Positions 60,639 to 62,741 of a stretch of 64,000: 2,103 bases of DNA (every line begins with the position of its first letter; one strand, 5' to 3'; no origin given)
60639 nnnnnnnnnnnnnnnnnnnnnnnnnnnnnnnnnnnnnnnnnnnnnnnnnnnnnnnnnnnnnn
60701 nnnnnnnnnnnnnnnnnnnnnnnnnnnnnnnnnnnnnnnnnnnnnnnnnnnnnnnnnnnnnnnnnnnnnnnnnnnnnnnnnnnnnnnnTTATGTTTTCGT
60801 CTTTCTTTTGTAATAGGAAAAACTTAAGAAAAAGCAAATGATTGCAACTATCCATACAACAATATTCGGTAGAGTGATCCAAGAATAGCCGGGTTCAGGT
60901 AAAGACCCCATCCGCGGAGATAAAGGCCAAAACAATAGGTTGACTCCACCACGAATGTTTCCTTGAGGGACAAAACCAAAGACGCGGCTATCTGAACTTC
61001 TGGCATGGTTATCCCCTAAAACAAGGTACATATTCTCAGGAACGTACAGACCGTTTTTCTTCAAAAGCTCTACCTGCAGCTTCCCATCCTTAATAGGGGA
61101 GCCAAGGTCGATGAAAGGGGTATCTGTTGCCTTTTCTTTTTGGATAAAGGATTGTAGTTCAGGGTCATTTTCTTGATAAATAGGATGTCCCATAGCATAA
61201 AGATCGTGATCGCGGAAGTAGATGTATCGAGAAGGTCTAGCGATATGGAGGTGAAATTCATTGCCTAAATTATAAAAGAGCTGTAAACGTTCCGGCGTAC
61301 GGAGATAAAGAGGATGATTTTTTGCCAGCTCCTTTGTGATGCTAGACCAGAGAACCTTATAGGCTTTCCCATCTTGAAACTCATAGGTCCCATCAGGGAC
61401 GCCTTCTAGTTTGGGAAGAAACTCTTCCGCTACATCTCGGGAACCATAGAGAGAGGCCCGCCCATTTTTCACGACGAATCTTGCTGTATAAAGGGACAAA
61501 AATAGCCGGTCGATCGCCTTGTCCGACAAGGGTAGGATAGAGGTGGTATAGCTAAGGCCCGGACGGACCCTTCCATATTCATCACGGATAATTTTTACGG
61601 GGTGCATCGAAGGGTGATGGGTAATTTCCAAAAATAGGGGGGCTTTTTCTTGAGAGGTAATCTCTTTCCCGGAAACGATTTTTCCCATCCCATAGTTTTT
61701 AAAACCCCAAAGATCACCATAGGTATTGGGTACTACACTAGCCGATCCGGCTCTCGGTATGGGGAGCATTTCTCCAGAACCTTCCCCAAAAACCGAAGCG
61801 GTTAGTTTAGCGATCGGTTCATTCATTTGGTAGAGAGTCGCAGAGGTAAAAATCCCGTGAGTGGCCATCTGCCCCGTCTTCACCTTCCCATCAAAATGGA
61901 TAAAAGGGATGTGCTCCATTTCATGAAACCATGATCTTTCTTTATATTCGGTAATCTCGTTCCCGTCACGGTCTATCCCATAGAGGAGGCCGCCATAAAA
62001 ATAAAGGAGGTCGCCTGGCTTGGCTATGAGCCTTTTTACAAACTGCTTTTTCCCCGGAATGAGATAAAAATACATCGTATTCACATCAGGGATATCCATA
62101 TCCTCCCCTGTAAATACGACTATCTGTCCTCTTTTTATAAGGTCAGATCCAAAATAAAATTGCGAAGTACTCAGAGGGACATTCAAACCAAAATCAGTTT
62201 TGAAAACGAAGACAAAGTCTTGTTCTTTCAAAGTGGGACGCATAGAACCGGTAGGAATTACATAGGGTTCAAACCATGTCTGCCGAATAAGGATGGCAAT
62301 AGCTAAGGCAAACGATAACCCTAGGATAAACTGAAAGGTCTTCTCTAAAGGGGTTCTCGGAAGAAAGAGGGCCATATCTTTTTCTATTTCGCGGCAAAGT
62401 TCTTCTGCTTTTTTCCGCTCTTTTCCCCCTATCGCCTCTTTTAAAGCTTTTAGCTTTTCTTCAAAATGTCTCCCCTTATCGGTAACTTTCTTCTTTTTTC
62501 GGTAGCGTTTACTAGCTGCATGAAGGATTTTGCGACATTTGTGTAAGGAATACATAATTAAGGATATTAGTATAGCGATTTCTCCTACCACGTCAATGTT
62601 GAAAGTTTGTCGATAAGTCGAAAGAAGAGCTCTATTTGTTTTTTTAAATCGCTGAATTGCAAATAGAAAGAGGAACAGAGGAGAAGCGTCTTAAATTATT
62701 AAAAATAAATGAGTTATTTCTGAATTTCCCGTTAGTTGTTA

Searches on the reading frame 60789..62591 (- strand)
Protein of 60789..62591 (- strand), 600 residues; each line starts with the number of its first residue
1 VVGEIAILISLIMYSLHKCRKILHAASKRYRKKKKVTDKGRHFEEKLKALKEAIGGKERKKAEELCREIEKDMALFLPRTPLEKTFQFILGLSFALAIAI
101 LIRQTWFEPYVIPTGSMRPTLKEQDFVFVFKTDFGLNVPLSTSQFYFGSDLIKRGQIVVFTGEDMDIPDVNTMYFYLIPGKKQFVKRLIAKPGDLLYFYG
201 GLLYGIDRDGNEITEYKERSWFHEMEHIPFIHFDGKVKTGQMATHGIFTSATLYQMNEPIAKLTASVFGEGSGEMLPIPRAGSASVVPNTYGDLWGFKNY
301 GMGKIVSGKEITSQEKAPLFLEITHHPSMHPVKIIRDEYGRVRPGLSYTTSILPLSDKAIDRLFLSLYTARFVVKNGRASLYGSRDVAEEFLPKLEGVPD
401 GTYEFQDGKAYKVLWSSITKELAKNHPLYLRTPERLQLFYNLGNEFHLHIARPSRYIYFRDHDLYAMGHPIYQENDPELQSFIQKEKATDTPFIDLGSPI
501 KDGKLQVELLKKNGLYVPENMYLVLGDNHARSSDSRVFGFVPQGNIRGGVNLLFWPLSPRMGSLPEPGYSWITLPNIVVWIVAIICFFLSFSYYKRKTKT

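Call 30: find_homologous_proteins(query=window:60789-62591:-, max_evalue=1e-20)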
Query window:60789-62591:- (600 aa): 1562 proteins with E <= 1e-20 among 8000 candidates; the best 120 are listed.
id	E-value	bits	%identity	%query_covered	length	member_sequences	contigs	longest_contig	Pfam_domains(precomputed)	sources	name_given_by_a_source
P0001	0.0e+0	1365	100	98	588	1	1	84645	PF10502.15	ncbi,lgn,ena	-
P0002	6.9e-218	743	54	98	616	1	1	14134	PF10502.15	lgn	-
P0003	2.8e-192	659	50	98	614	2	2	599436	PF10502.15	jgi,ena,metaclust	metaclust:\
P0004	7.0e-190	651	52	98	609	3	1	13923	PF10502.15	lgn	-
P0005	1.2e-189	650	52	93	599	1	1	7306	PF10502.15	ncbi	-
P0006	1.9e-188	646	51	98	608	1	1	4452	PF10502.15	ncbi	-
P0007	2.7e-187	642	49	98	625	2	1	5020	PF10502.15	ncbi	-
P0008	1.9e-184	633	48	97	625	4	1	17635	PF10502.15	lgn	-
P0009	2.0e-183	629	50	98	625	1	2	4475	PF10502.15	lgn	-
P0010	1.1e-181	624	49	98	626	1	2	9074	PF10502.15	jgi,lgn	jgi:signal peptidase I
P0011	2.1e-181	623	47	97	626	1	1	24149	PF10502.15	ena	-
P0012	5.3e-181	622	49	98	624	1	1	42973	PF10502.15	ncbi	-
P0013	7.7e-181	621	47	98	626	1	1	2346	PF10502.15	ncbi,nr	ncbi:MAG: signal peptidase I [Verrucomicrobia bacterium]|nr:signal peptidase I [Verrucomicrobiota ba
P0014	9.5e-181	621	48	98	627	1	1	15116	PF10502.15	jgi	jgi:signal peptidase I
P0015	1.3e-180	620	48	98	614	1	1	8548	PF10502.15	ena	-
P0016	2.2e-180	619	47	97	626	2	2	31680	PF10502.15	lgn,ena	-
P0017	3.1e-179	616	48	98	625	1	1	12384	PF10502.15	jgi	jgi:signal peptidase I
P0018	5.0e-179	615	48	98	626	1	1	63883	PF10502.15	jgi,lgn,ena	-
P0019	9.1e-179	614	47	95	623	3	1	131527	PF10502.15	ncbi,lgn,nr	ncbi:MAG: signal peptidase I [Chlamydiales bacterium]|nr:signal peptidase I [Chlamydiales bacterium]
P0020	1.2e-178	614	48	98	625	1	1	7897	PF10502.15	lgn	-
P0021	2.1e-178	613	48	98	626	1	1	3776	PF10502.15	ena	-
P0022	4.8e-178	612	47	98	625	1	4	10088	PF10502.15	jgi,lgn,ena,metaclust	metaclust:\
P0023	4.1e-177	609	48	98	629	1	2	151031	PF10502.15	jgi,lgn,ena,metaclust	metaclust:\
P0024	8.4e-177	608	48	98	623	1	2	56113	PF10502.15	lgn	-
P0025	1.1e-176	607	48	98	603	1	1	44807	PF10502.15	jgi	jgi:signal peptidase I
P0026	1.5e-176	607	47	98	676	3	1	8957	PF10502.15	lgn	-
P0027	2.8e-176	606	48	98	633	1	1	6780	PF10502.15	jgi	jgi:signal peptidase I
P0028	3.4e-176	606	48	98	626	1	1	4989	PF10502.15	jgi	jgi:signal peptidase I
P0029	3.8e-176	605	46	98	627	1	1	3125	PF10502.15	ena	-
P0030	4.4e-176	605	48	97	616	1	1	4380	PF10502.15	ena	-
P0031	4.8e-176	605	48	98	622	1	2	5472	PF10502.15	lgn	-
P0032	7.0e-176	605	48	97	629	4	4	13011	PF10502.15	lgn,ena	-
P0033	1.3e-175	604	47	98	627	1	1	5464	PF10502.15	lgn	-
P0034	1.4e-175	604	48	97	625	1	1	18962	PF10502.15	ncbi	-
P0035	1.8e-175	603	48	98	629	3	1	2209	PF10502.15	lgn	-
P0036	2.9e-175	603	47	98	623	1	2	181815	PF10502.15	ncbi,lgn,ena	-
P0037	4.2e-175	602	48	97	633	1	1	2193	PF10502.15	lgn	-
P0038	4.6e-175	602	47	98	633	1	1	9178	PF10502.15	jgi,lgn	-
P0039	4.6e-175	602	49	98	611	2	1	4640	PF10502.15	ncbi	-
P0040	4.8e-175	602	47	98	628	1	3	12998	PF10502.15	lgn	-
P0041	5.6e-175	602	47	98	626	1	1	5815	PF10502.15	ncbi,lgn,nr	ncbi:MAG: signal peptidase I [Parachlamydiales bacterium]|nr:signal peptidase I [Parachlamydiales ba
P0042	8.3e-175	601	46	98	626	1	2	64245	PF10502.15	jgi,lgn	jgi:signal peptidase I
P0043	9.1e-175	601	49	96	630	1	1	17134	PF10502.15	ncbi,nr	ncbi:MAG: signal peptidase I [Chlamydiia bacterium]|nr:signal peptidase I [Chlamydiia bacterium]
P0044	1.2e-174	601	47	98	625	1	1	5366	PF10502.15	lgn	-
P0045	1.8e-174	600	49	98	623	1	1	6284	PF10502.15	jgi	jgi:signal peptidase I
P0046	1.8e-174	600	49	98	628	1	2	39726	PF10502.15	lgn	-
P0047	2.1e-174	600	45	98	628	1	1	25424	PF10502.15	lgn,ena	-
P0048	2.2e-174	600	47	98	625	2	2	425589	PF10502.15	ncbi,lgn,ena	-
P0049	2.3e-174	600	47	98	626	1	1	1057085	PF10502.15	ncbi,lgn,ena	-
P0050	4.8e-174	599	48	98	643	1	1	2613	PF10502.15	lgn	-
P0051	5.3e-174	598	46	98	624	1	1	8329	PF10502.15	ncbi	-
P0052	5.8e-174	598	47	98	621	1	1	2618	PF10502.15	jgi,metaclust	metaclust:\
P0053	7.2e-174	598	47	98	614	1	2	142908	PF10502.15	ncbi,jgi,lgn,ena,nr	ncbi:MAG: lepB-B [Parachlamydiales bacterium]|nr:lepB-B [Parachlamydiales bacterium]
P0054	8.3e-174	598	47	98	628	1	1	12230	PF10502.15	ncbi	-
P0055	1.0e-173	597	47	98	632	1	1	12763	PF10502.15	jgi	jgi:signal peptidase I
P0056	1.2e-173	597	47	98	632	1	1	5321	PF10502.15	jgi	jgi:signal peptidase I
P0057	1.4e-173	597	46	96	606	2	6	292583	PF10502.15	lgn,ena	-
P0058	1.4e-173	597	48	98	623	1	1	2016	PF10502.15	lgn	-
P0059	1.7e-173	597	46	96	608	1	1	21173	PF10502.15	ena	-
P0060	2.1e-173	596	48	98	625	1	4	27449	PF10502.15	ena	-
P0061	8.0e-173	595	46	98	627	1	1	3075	PF10502.15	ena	-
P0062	9.5e-173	594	47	97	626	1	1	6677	PF10502.15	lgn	-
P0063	9.8e-173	594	49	98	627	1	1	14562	PF10502.15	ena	-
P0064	1.1e-172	594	47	98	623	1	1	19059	PF10502.15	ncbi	-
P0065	1.6e-172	594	47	98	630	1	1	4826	PF10502.15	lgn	-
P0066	1.7e-172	593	47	98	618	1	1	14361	PF10502.15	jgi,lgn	-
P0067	1.8e-172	593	47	95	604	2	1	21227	PF10502.15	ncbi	-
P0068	1.8e-172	593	46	98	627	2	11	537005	PF10502.15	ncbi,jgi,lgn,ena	ncbi:MAG: signal peptidase I [Rhabdochlamydiaceae bacterium]|jgi:signal peptidase I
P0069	2.2e-172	593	46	98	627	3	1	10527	PF10502.15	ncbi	-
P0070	2.6e-172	593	47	98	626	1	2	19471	PF10502.15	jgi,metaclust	metaclust:\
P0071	2.9e-172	593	46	98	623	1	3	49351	PF10502.15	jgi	-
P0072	3.0e-172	593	47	98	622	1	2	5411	PF10502.15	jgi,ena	-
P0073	3.2e-172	592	47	97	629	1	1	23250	PF10502.15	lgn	-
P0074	3.4e-172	592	49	96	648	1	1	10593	PF10502.15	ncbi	-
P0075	4.0e-172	592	48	95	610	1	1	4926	PF10502.15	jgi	jgi:signal peptidase I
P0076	5.0e-172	592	46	98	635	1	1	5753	PF10502.15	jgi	jgi:signal peptidase I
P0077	6.0e-172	592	48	97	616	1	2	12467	PF10502.15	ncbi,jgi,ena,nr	ncbi:MAG TPA: signal peptidase I [Chlamydiales bacterium]|nr:signal peptidase I [Chlamydiales bacter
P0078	6.8e-172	591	48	98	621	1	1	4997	PF10502.15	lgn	-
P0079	7.1e-172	591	47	97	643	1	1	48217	PF10502.15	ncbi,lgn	-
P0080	7.2e-172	591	47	98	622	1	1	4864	PF10502.15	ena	-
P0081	7.3e-172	591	47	98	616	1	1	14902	PF10502.15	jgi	jgi:signal peptidase I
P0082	1.3e-171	591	47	98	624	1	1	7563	PF10502.15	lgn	-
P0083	1.3e-171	591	46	98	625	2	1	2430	PF10502.15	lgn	-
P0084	1.4e-171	590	49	95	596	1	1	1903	PF10502.15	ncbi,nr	ncbi:MAG: signal peptidase I, partial [Chlamydiia bacterium]|nr:signal peptidase I [Chlamydiia bacte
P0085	2.3e-171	590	47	95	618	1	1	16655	PF10502.15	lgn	-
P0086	2.5e-171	590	47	98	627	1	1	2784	PF10502.15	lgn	-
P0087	2.9e-171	589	47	98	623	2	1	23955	PF10502.15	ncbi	-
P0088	3.9e-171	589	47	98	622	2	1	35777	PF10502.15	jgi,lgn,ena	-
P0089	5.2e-171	589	46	98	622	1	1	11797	PF10502.15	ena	-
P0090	6.4e-171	588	47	97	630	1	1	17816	PF10502.15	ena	-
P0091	6.8e-171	588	47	98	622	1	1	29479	PF10502.15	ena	-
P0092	9.1e-171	588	47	98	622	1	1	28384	PF10502.15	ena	-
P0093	1.1e-170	587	46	97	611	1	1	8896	PF10502.15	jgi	jgi:signal peptidase I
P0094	1.1e-170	587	47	98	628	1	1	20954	PF10502.15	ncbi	-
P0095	1.2e-170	587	47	97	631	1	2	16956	PF10502.15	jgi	-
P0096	1.4e-170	587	47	98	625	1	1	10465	PF10502.15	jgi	-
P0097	1.5e-170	587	46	98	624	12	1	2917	PF10502.15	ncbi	-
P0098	1.6e-170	587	47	97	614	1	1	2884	PF10502.15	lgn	-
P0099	2.0e-170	587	48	98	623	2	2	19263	PF10502.15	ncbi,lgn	-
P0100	2.2e-170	586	47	98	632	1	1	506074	PF10502.15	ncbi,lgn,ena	-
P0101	2.4e-170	586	44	98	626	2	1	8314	PF10502.15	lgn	-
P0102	3.1e-170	586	46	96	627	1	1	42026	PF10502.15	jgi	-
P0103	3.4e-170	586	45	98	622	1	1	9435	PF10502.15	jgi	jgi:signal peptidase I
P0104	4.7e-170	585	49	97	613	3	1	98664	PF10502.15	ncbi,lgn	-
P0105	4.7e-170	585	45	98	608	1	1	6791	PF10502.15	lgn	-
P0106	5.1e-170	585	46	97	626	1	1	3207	PF10502.15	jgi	jgi:signal peptidase I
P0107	5.5e-170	585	47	98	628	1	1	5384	PF10502.15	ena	-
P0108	5.5e-170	585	46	98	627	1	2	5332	PF10502.15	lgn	-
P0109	6.9e-170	585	47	97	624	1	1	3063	PF10502.15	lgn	-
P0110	7.9e-170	585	48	93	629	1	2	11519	PF10502.15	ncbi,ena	-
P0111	7.9e-170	585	46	98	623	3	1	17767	PF10502.15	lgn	-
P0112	8.1e-170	585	45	98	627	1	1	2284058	PF10502.15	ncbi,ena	-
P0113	9.1e-170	584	46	98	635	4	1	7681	PF10502.15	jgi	jgi:signal peptidase I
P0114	9.6e-170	584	46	97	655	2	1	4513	PF10502.15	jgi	jgi:signal peptidase I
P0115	1.3e-169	584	46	98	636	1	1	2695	PF10502.15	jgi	jgi:signal peptidase I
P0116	1.4e-169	584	46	98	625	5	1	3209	PF10502.15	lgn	-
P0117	1.5e-169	584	45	97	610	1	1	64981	PF10502.15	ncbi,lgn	-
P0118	1.7e-169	584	47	98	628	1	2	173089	PF10502.15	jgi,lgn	jgi:signal peptidase I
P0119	1.7e-169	584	48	97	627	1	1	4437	PF10502.15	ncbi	-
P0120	1.9e-169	583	46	98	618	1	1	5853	PF10502.15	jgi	jgi:signal peptidase I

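Call 31: find_encoding_contigs(protein=P0001, flank=4000, max_places=4)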
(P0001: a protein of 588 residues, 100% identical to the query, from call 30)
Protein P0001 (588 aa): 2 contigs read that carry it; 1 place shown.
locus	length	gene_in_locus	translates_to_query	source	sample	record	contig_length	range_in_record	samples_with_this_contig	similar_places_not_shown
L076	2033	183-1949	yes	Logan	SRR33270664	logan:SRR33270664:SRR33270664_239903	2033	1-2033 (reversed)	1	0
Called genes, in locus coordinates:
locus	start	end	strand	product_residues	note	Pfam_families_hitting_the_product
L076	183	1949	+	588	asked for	PF10502:Peptidase_S26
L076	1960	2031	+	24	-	?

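Call 32: find_encoding_contigs(protein=P0002, flank=6000, max_places=3)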
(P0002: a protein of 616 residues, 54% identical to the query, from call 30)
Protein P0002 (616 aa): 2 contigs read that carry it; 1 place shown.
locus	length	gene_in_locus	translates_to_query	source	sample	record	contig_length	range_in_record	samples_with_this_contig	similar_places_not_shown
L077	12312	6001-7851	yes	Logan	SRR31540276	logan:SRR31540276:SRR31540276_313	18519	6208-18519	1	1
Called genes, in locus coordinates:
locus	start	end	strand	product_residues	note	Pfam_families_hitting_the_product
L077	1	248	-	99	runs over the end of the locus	PF07399:Na_H_antiport_3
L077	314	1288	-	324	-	-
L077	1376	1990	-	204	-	PF00857:Isochorismatase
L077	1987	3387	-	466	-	PF17767:NAPRTase_N, PF02749:QRPTase_N (faint), PF04095:NAPRTase (weak), PF17956:NAPRTase_C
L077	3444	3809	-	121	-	-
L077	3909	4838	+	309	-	PF01545:Cation_efflux, PF16916:ZT_dimer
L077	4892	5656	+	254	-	PF24683:CT021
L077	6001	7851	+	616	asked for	PF10502:Peptidase_S26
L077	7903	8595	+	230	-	-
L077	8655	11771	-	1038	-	PF00133:tRNA-synt_1, PF09334:tRNA-synt_1g (faint), PF08264:Anticodon_1, PF19302:DUF5915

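Call 36: list_cluster_members(proteins=[P0001, window:60323-60424:-, window:60295-60483:-])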
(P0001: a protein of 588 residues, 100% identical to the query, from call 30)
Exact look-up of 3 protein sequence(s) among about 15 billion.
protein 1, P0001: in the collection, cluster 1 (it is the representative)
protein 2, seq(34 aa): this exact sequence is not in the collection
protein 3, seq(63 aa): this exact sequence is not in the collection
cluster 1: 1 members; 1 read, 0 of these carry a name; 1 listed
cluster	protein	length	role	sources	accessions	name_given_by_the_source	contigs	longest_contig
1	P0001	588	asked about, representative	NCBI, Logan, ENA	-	-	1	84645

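Call 48: find_encoding_contigs(protein=P0003, flank=6000, max_places=2)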
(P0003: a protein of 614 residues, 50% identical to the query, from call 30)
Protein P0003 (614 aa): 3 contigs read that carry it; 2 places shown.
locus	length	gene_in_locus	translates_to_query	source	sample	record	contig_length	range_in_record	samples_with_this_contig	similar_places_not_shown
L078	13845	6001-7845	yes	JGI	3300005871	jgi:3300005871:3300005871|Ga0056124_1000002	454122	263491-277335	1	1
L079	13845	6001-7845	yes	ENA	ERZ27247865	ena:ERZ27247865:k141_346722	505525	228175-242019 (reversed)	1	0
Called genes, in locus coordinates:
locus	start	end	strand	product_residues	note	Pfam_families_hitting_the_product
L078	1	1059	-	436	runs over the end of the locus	-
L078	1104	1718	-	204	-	PF00857:Isochorismatase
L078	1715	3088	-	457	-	PF17767:NAPRTase_N, PF04095:NAPRTase, PF17956:NAPRTase_C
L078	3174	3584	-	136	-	-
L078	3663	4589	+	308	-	PF01545:Cation_efflux, PF16916:ZT_dimer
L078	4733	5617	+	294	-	PF24683:CT021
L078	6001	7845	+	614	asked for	PF10502:Peptidase_S26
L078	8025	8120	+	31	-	-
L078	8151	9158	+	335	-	PF13639:zf-RING_2, PF13923:zf-C3HC4_2 (weak), PF24521:Ank_KRIT1 (faint), PF00023:Ank (faint), PF13606:Ank_3 (faint), PF13857:Ank_5 (faint), PF12796:Ank_2 (weak), PF12796:Ank_2, +1 more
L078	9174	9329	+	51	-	-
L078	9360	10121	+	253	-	-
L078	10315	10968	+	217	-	-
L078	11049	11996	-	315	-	PF24096:DUF7379 (weak), PF05057:DUF676 (weak), PF00561:Abhydrolase_1, PF01674:Lipase_2 (weak), PF02089:Palm_thioest, PF12697:Abhydrolase_6, PF02450:LCAT, PF07819:PGAP1, +2 more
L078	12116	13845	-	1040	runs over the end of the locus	PF00133:tRNA-synt_1, PF09334:tRNA-synt_1g (faint), PF08264:Anticodon_1, PF19302:DUF5915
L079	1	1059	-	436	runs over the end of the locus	-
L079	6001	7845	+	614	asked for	PF10502:Peptidase_S26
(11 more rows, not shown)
